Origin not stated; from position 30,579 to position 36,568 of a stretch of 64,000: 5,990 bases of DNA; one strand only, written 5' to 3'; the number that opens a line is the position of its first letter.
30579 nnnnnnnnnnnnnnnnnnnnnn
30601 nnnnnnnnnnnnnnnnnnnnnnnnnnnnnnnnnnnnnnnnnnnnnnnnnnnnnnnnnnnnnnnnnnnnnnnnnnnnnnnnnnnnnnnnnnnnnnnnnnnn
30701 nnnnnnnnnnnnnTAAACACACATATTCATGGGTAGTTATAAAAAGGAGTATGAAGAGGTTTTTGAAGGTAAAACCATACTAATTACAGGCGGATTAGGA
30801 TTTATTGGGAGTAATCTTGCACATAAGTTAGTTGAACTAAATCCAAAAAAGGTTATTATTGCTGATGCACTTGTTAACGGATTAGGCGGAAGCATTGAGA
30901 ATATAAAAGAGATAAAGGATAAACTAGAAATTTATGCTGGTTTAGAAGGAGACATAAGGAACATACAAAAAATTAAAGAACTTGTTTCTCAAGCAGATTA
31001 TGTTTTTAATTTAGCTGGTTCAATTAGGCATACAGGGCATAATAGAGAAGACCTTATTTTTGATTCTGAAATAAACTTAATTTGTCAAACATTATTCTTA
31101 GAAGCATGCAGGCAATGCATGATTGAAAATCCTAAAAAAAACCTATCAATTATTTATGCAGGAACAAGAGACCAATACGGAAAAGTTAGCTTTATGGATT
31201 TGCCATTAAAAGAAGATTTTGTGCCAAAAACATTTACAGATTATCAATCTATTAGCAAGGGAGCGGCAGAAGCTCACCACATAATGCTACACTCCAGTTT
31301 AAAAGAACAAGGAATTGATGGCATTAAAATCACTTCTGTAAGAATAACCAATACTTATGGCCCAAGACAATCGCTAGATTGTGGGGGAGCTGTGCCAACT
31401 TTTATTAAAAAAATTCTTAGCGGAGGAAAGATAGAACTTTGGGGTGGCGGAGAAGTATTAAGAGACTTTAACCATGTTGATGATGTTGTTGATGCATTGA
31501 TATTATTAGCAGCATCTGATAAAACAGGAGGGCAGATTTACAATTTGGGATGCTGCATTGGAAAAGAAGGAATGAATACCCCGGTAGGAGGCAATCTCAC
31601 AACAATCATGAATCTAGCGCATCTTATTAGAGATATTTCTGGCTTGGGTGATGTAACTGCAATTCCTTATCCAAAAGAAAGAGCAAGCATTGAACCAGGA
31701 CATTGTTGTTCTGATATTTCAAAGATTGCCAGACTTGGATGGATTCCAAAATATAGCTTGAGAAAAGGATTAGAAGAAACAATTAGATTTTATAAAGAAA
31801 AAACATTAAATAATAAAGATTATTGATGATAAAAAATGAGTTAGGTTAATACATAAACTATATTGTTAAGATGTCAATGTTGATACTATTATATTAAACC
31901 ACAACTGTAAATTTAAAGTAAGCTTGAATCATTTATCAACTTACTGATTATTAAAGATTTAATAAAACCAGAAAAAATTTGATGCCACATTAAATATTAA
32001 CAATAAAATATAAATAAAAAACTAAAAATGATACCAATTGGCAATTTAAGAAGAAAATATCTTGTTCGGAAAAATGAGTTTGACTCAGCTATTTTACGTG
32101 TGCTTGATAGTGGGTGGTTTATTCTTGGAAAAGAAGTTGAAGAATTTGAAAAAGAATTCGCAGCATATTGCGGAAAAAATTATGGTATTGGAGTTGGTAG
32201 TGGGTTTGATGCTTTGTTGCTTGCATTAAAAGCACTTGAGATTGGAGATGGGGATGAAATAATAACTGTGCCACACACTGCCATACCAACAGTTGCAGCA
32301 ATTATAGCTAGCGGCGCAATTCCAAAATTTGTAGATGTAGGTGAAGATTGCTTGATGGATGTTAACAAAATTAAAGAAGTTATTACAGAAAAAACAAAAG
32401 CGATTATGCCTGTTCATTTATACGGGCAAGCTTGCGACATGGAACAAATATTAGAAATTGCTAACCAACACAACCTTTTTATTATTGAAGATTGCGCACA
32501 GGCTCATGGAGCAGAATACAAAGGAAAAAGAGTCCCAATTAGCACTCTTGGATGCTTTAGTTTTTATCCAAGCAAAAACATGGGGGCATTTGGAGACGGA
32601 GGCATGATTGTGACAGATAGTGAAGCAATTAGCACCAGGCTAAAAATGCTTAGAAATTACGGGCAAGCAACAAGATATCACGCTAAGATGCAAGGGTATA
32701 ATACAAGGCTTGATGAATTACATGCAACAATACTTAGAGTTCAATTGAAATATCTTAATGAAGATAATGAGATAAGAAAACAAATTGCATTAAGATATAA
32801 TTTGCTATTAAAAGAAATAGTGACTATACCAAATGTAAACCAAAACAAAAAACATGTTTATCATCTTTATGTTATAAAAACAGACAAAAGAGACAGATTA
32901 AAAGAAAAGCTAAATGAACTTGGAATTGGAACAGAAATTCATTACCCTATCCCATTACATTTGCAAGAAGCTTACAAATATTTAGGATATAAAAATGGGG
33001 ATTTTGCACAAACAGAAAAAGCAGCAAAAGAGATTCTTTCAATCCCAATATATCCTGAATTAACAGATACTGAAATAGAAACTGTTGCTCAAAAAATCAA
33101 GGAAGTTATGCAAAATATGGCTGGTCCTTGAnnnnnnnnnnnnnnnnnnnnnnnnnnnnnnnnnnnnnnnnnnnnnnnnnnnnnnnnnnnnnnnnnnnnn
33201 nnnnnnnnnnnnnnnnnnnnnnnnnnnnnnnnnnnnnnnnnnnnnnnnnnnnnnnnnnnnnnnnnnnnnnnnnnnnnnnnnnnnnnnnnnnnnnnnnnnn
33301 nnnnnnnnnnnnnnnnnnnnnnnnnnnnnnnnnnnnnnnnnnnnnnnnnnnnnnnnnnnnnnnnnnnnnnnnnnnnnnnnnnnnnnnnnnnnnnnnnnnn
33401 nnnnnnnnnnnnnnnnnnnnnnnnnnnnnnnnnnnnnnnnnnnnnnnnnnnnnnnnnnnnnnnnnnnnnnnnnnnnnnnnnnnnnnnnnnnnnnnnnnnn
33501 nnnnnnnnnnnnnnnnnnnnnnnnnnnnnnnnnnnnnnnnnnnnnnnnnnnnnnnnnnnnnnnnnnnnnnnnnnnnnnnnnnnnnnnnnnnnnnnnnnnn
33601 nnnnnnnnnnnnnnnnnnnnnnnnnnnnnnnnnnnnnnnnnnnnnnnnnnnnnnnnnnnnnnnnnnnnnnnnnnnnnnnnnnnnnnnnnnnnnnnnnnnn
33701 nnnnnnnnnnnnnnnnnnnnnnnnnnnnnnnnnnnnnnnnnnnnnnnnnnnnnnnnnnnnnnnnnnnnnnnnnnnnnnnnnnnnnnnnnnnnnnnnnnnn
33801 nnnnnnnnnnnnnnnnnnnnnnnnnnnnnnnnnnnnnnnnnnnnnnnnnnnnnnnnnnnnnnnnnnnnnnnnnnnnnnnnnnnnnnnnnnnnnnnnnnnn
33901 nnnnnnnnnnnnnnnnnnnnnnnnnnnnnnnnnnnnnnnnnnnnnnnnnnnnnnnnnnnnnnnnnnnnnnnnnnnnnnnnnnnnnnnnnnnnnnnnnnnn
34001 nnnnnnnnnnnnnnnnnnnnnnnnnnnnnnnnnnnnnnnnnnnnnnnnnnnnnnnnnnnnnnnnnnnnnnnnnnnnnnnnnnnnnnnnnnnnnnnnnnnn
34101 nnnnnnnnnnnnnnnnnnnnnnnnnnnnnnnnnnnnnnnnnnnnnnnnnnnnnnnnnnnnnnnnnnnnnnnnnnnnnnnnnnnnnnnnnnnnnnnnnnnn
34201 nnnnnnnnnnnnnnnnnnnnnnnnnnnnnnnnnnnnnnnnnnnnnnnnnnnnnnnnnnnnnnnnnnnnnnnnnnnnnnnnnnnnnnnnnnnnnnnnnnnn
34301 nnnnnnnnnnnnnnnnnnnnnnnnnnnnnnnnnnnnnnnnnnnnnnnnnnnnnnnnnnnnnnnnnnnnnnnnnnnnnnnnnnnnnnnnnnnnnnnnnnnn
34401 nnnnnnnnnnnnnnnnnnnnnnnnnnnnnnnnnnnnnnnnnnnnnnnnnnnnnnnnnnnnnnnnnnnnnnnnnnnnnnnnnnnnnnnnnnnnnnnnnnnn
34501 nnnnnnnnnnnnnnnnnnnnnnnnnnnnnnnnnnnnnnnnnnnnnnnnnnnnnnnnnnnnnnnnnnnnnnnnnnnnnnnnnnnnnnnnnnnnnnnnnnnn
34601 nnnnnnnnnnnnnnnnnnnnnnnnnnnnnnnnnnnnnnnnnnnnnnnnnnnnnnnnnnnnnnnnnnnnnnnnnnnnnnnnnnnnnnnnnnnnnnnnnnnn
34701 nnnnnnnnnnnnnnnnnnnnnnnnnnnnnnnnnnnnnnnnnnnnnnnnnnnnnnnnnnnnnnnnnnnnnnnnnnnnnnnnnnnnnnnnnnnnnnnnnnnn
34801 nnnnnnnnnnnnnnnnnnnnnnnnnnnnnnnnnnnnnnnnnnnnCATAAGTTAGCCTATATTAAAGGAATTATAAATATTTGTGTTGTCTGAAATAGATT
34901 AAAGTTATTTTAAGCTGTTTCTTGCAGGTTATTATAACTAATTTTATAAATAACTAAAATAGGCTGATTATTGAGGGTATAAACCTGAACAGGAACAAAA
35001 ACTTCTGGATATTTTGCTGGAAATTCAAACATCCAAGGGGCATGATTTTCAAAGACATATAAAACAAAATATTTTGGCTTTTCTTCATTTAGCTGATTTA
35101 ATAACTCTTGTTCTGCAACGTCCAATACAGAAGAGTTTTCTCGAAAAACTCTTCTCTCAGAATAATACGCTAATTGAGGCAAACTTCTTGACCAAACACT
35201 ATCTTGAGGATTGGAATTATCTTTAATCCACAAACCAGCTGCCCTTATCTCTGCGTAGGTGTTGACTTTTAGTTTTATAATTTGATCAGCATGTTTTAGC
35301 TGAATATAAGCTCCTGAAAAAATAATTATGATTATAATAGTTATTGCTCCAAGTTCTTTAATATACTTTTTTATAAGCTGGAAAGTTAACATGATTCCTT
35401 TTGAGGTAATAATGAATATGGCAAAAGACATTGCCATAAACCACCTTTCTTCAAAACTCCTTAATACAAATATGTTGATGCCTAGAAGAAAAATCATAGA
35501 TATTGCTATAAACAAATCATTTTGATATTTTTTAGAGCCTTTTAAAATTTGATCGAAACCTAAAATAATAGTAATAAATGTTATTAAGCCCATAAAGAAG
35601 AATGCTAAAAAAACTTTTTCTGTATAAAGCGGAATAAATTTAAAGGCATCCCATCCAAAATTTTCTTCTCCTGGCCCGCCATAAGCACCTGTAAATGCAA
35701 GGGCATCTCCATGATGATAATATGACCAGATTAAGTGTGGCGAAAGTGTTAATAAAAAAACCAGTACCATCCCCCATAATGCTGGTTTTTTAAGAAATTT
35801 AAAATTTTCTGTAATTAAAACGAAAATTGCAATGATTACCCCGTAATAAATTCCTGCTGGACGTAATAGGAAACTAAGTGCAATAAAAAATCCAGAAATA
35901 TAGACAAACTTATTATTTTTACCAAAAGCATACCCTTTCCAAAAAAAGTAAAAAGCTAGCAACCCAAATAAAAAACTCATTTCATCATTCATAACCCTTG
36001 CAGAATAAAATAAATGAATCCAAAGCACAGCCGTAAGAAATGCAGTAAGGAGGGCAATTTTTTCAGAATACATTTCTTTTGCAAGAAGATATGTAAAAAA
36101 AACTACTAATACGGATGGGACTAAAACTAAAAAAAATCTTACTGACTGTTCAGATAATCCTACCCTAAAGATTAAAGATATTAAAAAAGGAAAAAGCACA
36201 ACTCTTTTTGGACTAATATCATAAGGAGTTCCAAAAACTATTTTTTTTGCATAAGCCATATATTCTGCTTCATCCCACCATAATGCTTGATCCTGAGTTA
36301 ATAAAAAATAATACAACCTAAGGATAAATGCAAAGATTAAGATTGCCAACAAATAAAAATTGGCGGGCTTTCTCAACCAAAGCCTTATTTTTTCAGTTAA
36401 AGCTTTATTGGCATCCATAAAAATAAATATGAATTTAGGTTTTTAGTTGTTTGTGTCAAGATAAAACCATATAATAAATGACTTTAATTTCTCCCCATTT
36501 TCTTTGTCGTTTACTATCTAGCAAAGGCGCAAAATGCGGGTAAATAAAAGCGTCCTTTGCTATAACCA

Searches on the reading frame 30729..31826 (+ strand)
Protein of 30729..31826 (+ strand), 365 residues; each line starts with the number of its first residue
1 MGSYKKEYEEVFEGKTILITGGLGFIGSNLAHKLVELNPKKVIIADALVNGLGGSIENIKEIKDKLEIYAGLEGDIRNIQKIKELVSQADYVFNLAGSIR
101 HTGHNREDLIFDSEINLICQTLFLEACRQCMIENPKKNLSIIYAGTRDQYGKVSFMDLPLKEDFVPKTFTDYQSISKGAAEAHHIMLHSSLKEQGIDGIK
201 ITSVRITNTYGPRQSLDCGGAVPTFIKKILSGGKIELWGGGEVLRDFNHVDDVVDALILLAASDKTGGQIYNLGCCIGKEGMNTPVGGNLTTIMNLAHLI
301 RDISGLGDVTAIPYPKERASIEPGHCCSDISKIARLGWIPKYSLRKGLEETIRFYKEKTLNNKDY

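Call 38: search_protein_families(library=pfam, proteins=[window:30729-31826:+], max_evalue=0.001)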
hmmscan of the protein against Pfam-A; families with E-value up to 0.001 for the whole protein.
window:30729-31826:+ (365 aa): 7 families
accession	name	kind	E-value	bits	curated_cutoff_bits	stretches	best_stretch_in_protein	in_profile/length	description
PF01370.27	Epimerase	-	1e-37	130.3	20.9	1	17-274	1-240/240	NAD dependent epimerase/dehydratase family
PF16363.11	GDP_Man_Dehyd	-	4.2e-29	102.5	27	1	18-351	1-332/332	GDP-mannose 4,6 dehydratase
PF01073.25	3Beta_HSD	-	5e-14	52.4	22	1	18-261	1-229/280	3-beta hydroxysteroid dehydrogenase/isomerase family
PF02719.21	Polysacc_synt_2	-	2.9e-10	40.2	20.2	1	17-133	1-121/293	Polysaccharide biosynthesis protein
PF08659.16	KR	-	0.00025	21.5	22.6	1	16-110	2-97/180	KR domain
PF00056.29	Ldh_1_N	-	0.00038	21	27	1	17-111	3-92/141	lactate/malate dehydrogenase, NAD binding domain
PF00106.31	adh_short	-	0.00046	20.2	26.6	1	15-90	1-72/195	short chain dehydrogenase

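Call 54: search_protein_families(library=ncbifam, proteins=[window:30729-31826:+], max_evalue=1e-10)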
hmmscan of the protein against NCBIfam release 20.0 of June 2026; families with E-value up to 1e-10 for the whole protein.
window:30729-31826:+ (365 aa): 10 families
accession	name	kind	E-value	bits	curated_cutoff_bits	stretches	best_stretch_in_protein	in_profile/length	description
TIGR01181.1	dTDP_gluc_dehyt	equivalog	3.7e-32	111.7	365.1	1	17-359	2-315/321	dTDP-glucose 4,6-dehydratase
TIGR04180.1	EDH_00030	hypoth_equivalog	1.3e-26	93.4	475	1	17-275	1-239/297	NAD-dependent 4,6-dehydratase LegB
TIGR02197.1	heptose_epim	equivalog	6.1e-18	65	274.6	1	17-355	1-313/316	ADP-glyceromanno-heptose 6-epimerase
NF007582.0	PRK10217.1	equivalog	7.9e-18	64.7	698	1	15-356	2-332/355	dTDP-glucose 4,6-dehydratase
NF007490.0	PRK10084.1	subfamily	8.8e-17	61.1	649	1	17-358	3-337/361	dTDP-glucose 4,6-dehydratase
NF011728.1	PRK15181.1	equivalog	8.3e-16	57.9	760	1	11-358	12-340/348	Vi polysaccharide biosynthesis UDP-N-acetylglucosaminuronic acid C-4 epimerase TviC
TIGR01179.1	galE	equivalog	1e-14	54.2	262.3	1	17-354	2-324/332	UDP-glucose 4-epimerase GalE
NF047922.1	GDPFucSynFcl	equivalog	7.5e-14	51.9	500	1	185-358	142-304/308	GDP-L-fucose synthase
NF008872.0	PRK11908.1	equivalog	2.5e-12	46.5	294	1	15-363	2-343/349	bifunctional UDP-4-keto-pentose/UDP-xylose synthase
NF007956.0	PRK10675.1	subfamily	9e-11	41.5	394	0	17-134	3-118/338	UDP-glucose 4-epimerase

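Call 88: search_solved_structures(query=window:30729-31826:+, max_evalue=1e-15)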
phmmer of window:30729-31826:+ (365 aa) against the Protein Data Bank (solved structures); distinct sequences matched with E-value up to 1e-15: 17.
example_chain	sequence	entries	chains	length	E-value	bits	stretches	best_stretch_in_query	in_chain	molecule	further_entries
4zrm_A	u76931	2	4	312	2e-25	92.8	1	16-359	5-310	UDP-glucose 4-epimerase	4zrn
6dnt_A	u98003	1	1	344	3.8e-21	78.7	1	13-355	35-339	NAD-dependent epimerase/dehydratase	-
6bi4_A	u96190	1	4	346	1.4e-20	76.9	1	15-357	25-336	dTDP-glucose 4,6-dehydratase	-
2hun_A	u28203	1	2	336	2.8e-20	75.8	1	16-356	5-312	336aa long hypothetical dTDP-glucose 4,6-dehydratase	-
3ru7_A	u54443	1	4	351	2.3e-19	72.8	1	9-355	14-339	WbgU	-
3ru9_A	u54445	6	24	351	2.6e-19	72.7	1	9-355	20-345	WbgU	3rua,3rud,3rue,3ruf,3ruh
3lu1_A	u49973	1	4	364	2.9e-19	72.5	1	9-355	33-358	WbgU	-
3ruc_A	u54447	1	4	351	2.7e-18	69.3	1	9-354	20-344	WbgU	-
1sb8_A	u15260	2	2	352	7.1e-18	67.9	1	12-352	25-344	wbpP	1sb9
4lk3_A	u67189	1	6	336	1.5e-17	66.9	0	178-358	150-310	UDP-glucuronic acid decarboxylase 1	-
2b69_A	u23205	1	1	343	2e-17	66.5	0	185-358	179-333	UDP-glucuronate decarboxylase 1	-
4m55_A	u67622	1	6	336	2.2e-17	66.3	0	185-358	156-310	UDP-glucuronic acid decarboxylase 1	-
4gll_A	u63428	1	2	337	2.4e-17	66.2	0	185-358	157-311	UDP-glucuronic acid decarboxylase 1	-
7ys8_A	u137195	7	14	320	4.2e-17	65.4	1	17-360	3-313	UDP-glucose 4-epimerase | UDP-glucose 4-epimerase along with EC 5.1.3.2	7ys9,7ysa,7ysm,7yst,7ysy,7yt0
1kep_A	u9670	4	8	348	1.2e-16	63.9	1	14-357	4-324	dTDP-D-glucose 4,6-dehydratase | DTDP-GLUCOSE 4,6-DEHYDRATASE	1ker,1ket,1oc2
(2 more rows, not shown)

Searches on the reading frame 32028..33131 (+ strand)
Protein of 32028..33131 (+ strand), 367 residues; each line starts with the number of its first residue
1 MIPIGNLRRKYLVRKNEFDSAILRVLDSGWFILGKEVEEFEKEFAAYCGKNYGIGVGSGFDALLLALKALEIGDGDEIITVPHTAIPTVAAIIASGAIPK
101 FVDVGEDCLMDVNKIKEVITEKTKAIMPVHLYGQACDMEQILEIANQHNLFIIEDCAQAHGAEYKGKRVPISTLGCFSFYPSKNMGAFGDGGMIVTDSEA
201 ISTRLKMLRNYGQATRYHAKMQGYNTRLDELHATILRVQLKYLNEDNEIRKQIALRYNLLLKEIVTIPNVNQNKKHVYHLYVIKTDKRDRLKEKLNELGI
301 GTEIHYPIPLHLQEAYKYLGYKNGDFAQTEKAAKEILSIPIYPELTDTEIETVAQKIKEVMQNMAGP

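Call 54: search_protein_families(library=ncbifam, proteins=[window:32028-33131:+], max_evalue=1e-10)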
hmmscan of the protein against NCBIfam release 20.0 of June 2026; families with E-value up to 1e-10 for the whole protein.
window:32028-33131:+ (367 aa): 7 families
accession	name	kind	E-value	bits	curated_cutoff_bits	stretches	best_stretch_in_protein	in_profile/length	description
TIGR03588.1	PseC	equivalog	2e-74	250.8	423.5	1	20-360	15-379/380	UDP-4-amino-4,6-dideoxy-N-acetyl-beta-L-altrosamine transaminase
NF008658.2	PRK11658.1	equivalog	3.6e-69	233.2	631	1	20-362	18-378/379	UDP-4-amino-4-deoxy-L-arabinose aminotransferase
NF008687.0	PRK11706.1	equivalog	9.8e-61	205.5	375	1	58-361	54-374/375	dTDP-4-amino-4,6-dideoxygalactose transaminase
TIGR04181.1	NHT_00031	hypoth_equivalog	7.4e-53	179.7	420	1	20-340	14-357/359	LegC family aminotransferase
TIGR02379.1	ECA_wecE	subfamily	1.2e-50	172.4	434.85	1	57-361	53-375/376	dTDP-4-amino-4,6-dideoxy-D-glucose transaminase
NF011936.0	PRK15407.1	equivalog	1.9e-48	165.3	423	1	15-213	46-252/440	lipopolysaccharide biosynthesis protein RfbH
TIGR04427.1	PLP_DesI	equivalog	1.3e-39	136.4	650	1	15-360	31-382/390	dTDP-4-dehydro-6-deoxyglucose aminotransferase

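Call 74: search_solved_structures(query=window:32028-33131:+, max_evalue=1e-40)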
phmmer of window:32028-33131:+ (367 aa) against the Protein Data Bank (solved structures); distinct sequences matched with E-value up to 1e-40: 27.
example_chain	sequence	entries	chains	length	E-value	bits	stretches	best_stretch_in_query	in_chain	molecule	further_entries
7b0d_A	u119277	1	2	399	4e-121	407.4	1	1-360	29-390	Glutamine--scyllo-inositol transaminase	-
3frk_A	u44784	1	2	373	5.6e-99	334.6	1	25-358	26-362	QdtB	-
7n63_A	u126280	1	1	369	2.7e-93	315.9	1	14-362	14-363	Putative aminotransferase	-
2oga_A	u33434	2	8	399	1.3e-91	310.4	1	2-359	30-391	Transaminase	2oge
5u1z_A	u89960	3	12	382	3.5e-87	295.7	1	16-355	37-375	Putative aminotransferase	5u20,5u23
5u21_A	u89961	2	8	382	2.3e-86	293.1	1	16-355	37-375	Putative aminotransferase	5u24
3uwc_A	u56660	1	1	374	1.2e-74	254.5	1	24-360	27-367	Nucleotide-sugar aminotransferase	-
8e75_A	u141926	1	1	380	2e-74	253.8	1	15-354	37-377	DegT/DnrJ/EryC1/StrS aminotransferase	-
8e77_A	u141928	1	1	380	2e-74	253.8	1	15-354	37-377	DegT/DnrJ/EryC1/StrS aminotransferase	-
3nyu_A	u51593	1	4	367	1.8e-72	247.4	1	6-354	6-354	Aminotransferase WbpE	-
3nu7_A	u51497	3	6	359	2.2e-72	247.1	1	6-353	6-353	Aminotransferase WbpE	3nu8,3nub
3nys_A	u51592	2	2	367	1.2e-71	244.6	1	6-354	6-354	Aminotransferase WbpE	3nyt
4qgr_A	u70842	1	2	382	6.9e-58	199.4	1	15-353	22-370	DegT/DnrJ/EryC1/StrS aminotransferase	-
4k2b_A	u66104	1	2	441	3.1e-57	197.3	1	20-361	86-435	NTD biosynthesis operon protein NtdA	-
4k2i_A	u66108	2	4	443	3.1e-57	197.2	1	20-361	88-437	NTD biosynthesis operon protein NtdA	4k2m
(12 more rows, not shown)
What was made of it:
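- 32028..33131 (+): DegT-type nucleotide-sugar aminotransferase, closest to C-3 aminotransferases. PDB sequence matches QdtB 5.6e-99, the transaminase 2oga 1.3e-91 and WbpE ~2e-72, against perosamine synthetase / ArnB-type 4-aminotransferases at ~1e-56 or weaker (call 74).
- The aminotransferase is closest to C-3 aminotransferases (call 74).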

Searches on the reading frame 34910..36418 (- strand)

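Call 38: search_protein_families(library=pfam, proteins=[window:34910-36418:-], max_evalue=0.001)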
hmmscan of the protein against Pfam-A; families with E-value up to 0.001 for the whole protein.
window:34910-36418:- (502 aa): 2 families
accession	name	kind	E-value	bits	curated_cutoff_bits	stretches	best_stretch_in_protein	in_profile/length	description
PF13231.12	PMT_2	-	4.9e-18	66.3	26.1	1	75-231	5-160/160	Dolichyl-phosphate-mannose-protein mannosyltransferase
PF02366.24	PMT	-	3.2e-05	24.1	22.7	1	89-183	81-177/245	Dolichyl-phosphate-mannose-protein mannosyltransferase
